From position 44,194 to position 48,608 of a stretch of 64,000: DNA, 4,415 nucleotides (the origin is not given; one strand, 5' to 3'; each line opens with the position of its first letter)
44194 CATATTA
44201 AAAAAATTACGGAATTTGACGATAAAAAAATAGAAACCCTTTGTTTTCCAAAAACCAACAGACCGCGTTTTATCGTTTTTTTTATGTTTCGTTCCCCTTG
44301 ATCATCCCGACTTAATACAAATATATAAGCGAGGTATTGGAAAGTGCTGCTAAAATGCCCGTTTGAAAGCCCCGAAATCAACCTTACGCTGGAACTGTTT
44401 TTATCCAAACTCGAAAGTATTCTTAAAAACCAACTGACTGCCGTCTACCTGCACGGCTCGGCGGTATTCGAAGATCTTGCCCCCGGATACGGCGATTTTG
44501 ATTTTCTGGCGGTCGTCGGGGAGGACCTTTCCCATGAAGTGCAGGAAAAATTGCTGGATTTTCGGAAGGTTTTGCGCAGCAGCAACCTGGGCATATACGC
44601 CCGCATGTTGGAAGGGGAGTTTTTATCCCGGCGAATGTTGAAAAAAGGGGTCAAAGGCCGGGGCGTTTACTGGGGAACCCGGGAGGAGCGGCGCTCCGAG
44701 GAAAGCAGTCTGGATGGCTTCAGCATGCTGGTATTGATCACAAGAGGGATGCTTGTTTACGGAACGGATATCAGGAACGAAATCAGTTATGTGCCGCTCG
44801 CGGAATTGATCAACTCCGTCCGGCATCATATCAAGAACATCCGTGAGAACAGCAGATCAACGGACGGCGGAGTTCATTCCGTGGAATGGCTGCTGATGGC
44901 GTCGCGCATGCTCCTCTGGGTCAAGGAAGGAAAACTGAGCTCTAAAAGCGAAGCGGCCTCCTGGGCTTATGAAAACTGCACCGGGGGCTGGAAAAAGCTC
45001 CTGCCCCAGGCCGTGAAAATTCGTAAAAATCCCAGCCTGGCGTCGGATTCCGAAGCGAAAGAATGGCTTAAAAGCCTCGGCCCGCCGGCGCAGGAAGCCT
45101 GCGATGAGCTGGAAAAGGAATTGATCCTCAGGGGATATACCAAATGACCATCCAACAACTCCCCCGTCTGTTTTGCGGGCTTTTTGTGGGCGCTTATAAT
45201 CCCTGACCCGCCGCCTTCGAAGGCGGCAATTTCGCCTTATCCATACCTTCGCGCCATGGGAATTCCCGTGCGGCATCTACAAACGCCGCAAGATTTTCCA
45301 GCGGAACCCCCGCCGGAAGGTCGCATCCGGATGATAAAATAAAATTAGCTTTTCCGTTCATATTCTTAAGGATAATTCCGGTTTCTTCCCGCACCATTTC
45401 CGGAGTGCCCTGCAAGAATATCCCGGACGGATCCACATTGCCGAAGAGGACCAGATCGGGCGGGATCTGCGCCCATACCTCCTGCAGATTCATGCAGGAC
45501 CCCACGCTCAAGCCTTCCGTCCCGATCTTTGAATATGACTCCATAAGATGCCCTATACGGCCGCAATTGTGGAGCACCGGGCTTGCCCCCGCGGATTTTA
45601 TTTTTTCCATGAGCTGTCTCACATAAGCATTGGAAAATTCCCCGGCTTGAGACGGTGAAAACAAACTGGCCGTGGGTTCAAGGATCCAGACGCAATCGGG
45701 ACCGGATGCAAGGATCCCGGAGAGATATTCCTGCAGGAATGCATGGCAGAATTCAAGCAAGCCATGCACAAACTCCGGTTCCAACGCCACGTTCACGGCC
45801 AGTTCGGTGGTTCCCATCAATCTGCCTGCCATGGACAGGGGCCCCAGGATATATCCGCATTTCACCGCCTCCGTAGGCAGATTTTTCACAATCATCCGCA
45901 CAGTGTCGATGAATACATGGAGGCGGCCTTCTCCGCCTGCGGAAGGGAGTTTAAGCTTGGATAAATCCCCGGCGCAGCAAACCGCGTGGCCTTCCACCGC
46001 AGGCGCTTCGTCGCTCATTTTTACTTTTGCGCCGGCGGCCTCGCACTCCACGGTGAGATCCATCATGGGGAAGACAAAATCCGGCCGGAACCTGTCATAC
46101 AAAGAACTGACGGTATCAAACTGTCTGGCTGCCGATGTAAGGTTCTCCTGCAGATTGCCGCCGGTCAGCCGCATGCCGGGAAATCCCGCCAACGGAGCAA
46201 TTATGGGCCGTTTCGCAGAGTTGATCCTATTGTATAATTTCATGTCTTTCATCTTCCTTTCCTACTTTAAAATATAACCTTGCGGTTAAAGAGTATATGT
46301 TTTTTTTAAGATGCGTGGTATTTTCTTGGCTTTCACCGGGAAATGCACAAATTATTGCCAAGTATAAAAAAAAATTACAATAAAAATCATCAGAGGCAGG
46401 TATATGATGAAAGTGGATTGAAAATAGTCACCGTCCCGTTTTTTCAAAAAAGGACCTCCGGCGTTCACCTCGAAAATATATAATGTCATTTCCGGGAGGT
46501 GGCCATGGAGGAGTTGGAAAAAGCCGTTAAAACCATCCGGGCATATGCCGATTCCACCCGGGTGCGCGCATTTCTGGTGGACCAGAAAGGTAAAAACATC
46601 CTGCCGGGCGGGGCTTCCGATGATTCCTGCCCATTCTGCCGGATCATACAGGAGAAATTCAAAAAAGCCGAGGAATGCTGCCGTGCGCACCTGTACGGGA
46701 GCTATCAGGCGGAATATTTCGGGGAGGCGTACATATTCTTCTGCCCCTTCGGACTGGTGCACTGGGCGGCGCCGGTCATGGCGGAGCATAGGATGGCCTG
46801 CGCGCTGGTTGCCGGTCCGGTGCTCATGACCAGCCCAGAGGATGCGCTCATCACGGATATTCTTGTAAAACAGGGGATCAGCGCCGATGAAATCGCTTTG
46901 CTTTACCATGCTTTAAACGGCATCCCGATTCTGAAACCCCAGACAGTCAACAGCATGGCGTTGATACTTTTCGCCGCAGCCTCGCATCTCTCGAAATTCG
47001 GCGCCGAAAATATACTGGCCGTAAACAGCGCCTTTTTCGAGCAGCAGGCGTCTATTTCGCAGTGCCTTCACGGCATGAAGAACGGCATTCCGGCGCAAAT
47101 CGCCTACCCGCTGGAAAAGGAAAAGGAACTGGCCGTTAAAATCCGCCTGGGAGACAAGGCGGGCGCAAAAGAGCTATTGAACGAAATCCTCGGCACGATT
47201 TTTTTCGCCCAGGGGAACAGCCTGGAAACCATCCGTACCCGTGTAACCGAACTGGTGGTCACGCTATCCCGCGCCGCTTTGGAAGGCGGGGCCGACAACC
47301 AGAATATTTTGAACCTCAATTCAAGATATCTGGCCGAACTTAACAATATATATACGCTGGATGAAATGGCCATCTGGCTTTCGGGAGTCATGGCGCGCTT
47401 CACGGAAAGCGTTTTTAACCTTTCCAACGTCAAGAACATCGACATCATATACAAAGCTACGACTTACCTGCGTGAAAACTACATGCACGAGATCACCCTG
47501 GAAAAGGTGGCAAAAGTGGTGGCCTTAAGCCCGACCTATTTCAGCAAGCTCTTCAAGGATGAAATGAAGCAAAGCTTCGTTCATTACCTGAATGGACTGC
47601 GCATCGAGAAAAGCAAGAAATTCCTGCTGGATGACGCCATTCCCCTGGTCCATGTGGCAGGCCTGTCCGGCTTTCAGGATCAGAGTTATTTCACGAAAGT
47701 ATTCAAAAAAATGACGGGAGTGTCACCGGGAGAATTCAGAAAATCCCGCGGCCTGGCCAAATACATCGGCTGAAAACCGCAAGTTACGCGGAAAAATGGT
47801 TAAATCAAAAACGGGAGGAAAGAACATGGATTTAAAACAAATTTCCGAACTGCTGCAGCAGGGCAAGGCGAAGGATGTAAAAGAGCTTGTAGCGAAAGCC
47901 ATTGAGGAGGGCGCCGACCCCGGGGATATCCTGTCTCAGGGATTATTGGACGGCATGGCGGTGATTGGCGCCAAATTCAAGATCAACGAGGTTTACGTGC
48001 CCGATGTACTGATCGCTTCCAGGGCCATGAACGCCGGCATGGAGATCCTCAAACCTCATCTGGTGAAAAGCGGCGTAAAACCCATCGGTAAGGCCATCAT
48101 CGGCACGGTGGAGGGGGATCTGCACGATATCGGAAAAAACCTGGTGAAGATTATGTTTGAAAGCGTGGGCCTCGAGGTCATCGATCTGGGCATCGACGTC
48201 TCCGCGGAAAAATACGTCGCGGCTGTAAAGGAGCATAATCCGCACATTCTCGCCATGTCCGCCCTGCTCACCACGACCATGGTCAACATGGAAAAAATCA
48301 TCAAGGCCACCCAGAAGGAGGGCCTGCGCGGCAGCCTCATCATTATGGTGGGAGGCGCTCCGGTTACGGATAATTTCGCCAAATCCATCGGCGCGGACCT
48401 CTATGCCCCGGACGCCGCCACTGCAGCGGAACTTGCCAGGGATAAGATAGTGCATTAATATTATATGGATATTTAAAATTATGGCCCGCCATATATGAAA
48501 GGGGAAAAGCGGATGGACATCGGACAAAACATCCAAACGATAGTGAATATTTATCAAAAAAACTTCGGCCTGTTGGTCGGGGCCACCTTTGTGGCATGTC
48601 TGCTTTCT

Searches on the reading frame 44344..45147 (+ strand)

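Call 66: search_protein_families(library=pfam, proteins=[window:44344-45147:+], max_evalue=0.00001)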
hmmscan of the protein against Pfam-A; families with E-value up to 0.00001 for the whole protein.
window:44344-45147:+ (267 aa): 1 family
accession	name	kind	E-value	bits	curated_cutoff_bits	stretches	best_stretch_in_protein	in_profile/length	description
PF13427.11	AadA_C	-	7.8e-11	42.5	22.2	1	149-232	5-83/103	Aminoglycoside adenylyltransferase, C-terminal domain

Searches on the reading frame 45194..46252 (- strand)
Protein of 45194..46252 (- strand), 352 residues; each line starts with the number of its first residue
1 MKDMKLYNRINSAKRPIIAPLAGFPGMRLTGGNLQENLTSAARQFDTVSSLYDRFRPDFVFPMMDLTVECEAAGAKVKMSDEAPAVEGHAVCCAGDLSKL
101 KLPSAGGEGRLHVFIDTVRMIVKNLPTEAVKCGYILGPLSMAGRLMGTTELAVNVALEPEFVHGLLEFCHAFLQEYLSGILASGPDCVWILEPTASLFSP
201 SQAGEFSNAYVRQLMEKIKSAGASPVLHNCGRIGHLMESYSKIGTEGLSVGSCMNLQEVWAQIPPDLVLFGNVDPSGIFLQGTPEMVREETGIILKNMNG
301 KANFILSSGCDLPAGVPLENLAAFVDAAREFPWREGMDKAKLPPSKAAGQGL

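Call 66: search_protein_families(library=pfam, proteins=[window:45194-46252:-], max_evalue=0.00001)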
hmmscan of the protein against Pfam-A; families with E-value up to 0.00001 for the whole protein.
window:45194-46252:- (352 aa): 1 family
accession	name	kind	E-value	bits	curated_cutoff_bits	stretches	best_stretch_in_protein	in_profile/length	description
PF01208.23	URO-D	-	1.3e-53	182.7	23.9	1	27-330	35-345/346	Uroporphyrinogen decarboxylase (URO-D)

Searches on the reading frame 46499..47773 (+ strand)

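Call 66: search_protein_families(library=pfam, proteins=[window:46499-47773:+], max_evalue=0.00001)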
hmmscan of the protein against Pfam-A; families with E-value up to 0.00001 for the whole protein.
window:46499-47773:+ (424 aa): 3 families
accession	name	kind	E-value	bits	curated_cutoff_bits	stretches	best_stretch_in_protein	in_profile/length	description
PF10114.15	PocR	-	4e-25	88.9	23.9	1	7-166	6-159/162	Sensory domain found in PocR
PF12833.13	HTH_18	-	7.8e-21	74.6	33.6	1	338-415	2-79/80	Helix-turn-helix domain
PF00165.29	HTH_AraC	-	2.2e-17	63.1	26.6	2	386-415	14-42/42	Bacterial regulatory helix-turn-helix proteins, AraC family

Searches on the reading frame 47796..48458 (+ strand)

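Call 66: search_protein_families(library=pfam, proteins=[window:47796-48458:+], max_evalue=0.00001)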
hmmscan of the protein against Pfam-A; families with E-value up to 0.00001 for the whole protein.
window:47796-48458:+ (220 aa): 2 families
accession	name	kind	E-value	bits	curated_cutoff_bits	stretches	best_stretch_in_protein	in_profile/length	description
PF02310.24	B12-binding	-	6.2e-25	87.8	32.1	1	98-208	1-117/121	B12 binding domain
PF02607.22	B12-binding_2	-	3.2e-19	69.3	23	1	14-86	3-74/74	B12 binding domain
